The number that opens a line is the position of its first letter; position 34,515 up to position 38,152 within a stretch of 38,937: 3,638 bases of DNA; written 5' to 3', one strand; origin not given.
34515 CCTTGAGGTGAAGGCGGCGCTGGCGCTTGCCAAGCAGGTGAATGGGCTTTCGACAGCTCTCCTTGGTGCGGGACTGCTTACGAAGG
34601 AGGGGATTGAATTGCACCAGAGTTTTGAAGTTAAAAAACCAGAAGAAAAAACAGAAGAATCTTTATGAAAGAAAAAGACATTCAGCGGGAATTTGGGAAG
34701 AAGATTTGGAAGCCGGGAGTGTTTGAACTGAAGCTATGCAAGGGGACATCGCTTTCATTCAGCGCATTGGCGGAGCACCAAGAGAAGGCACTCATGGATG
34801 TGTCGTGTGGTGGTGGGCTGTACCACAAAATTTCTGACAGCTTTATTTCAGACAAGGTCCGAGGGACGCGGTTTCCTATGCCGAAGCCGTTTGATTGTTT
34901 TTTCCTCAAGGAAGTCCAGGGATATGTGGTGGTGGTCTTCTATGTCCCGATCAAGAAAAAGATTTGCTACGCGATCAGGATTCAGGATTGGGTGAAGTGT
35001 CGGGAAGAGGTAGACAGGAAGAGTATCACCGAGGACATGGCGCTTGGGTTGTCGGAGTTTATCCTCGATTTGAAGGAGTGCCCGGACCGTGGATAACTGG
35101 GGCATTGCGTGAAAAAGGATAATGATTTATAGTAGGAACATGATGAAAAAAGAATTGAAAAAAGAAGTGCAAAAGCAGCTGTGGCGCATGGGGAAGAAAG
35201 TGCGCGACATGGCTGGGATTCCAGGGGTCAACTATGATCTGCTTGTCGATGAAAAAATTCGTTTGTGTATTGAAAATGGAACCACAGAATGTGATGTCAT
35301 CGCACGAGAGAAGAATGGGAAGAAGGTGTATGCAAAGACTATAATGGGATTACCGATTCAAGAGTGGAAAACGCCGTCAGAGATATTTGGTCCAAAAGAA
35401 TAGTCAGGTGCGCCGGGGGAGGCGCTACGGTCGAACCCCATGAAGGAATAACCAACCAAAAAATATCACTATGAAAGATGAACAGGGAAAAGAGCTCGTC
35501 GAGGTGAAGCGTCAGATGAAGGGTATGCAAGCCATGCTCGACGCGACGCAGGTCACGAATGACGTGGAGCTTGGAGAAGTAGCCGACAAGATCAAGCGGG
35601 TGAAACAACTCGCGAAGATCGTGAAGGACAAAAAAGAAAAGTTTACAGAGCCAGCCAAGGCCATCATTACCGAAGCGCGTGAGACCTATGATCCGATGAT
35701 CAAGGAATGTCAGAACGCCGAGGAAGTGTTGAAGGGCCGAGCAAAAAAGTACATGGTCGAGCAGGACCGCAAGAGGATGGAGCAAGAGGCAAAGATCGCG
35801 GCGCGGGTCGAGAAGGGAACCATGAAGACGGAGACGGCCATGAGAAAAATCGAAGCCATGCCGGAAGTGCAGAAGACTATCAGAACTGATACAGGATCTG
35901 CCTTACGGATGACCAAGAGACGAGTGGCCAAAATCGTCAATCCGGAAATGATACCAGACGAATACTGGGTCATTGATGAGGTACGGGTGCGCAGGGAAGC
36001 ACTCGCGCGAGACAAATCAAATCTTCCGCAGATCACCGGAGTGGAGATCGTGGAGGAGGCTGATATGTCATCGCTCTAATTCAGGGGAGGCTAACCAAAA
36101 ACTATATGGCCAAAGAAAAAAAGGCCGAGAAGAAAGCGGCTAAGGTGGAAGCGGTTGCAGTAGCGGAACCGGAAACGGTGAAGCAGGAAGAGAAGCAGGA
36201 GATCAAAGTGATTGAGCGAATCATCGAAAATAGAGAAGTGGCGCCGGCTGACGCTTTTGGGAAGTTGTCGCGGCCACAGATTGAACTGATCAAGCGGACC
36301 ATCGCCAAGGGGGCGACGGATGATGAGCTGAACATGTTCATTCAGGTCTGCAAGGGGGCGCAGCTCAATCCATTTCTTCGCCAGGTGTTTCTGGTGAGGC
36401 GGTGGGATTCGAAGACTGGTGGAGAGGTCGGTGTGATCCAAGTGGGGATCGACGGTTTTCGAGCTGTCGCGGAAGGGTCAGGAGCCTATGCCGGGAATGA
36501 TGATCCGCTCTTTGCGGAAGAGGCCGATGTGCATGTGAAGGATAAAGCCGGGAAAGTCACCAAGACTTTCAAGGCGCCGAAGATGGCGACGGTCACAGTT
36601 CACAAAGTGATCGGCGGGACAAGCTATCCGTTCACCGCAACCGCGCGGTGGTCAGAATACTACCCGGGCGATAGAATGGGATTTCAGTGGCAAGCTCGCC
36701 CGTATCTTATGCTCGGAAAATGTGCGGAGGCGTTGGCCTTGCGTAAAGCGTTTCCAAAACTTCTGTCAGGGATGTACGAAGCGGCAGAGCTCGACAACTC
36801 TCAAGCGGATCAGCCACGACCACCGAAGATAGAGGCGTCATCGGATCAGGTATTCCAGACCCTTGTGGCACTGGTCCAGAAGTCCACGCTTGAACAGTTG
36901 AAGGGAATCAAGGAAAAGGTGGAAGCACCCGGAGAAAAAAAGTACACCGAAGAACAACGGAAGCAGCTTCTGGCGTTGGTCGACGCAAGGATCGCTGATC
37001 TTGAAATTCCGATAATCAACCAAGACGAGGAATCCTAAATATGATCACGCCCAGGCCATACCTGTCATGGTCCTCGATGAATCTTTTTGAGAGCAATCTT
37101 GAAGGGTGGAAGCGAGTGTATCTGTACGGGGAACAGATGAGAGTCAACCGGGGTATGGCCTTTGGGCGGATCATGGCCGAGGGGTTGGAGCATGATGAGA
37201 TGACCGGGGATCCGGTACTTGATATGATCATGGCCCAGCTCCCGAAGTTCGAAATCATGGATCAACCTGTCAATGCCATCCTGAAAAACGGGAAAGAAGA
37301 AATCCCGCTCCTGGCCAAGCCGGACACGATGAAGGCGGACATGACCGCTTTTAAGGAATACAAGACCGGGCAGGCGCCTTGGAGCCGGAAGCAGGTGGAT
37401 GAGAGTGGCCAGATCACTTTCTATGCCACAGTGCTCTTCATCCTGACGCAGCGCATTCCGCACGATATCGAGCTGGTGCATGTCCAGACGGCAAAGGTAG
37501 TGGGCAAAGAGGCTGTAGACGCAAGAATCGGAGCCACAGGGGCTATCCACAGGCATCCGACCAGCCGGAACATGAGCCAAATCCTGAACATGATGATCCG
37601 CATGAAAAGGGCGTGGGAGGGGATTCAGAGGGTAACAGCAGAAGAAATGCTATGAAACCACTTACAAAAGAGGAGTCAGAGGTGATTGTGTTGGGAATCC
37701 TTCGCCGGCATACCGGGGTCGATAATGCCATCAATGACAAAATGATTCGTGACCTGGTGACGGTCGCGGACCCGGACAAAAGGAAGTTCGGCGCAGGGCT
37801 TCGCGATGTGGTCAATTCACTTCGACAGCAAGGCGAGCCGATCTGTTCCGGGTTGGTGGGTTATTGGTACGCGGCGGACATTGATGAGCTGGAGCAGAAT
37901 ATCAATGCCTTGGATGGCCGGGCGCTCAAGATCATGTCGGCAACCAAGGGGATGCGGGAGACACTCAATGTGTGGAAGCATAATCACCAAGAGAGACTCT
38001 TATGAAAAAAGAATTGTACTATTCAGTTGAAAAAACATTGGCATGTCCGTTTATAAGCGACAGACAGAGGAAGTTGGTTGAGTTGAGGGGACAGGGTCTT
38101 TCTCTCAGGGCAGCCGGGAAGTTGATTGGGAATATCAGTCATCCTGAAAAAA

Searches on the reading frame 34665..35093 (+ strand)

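Call 86: search_protein_families(library=phrogs, proteins=[window:34665-35093:+], max_evalue=0.001)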
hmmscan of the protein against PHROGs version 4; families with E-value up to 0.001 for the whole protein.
window:34665-35093:+ (143 aa): 1 family
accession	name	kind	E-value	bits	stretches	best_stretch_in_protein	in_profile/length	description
phrog_843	-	DNA, RNA and nucleotide metabolism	1.4e-07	32.3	0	19-47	71-99/177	Holliday junction resolvase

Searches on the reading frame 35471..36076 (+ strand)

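Call 12: search_protein_families(library=phrogs, proteins=[window:35471-36076:+], max_evalue=0.0001)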
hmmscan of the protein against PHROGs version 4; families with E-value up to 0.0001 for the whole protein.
window:35471-36076:+ (202 aa): 1 family
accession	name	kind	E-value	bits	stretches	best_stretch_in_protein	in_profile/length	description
phrog_10477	-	DNA, RNA and nucleotide metabolism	1.9e-09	38.8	1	19-126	30-137/243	exonuclease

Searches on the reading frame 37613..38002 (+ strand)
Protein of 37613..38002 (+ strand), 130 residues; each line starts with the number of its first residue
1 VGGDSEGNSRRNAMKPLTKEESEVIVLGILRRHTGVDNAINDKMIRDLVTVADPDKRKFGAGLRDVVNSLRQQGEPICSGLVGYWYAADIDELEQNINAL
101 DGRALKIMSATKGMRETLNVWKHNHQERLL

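Call 86: search_protein_families(library=phrogs, proteins=[window:37613-38002:+], max_evalue=0.001)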
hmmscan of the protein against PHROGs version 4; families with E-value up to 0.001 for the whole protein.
window:37613-38002:+ (130 aa): 1 family
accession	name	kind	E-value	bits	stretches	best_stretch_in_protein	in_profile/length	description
phrog_2113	-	unknown function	4.3e-12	46.9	1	13-118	3-104/113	-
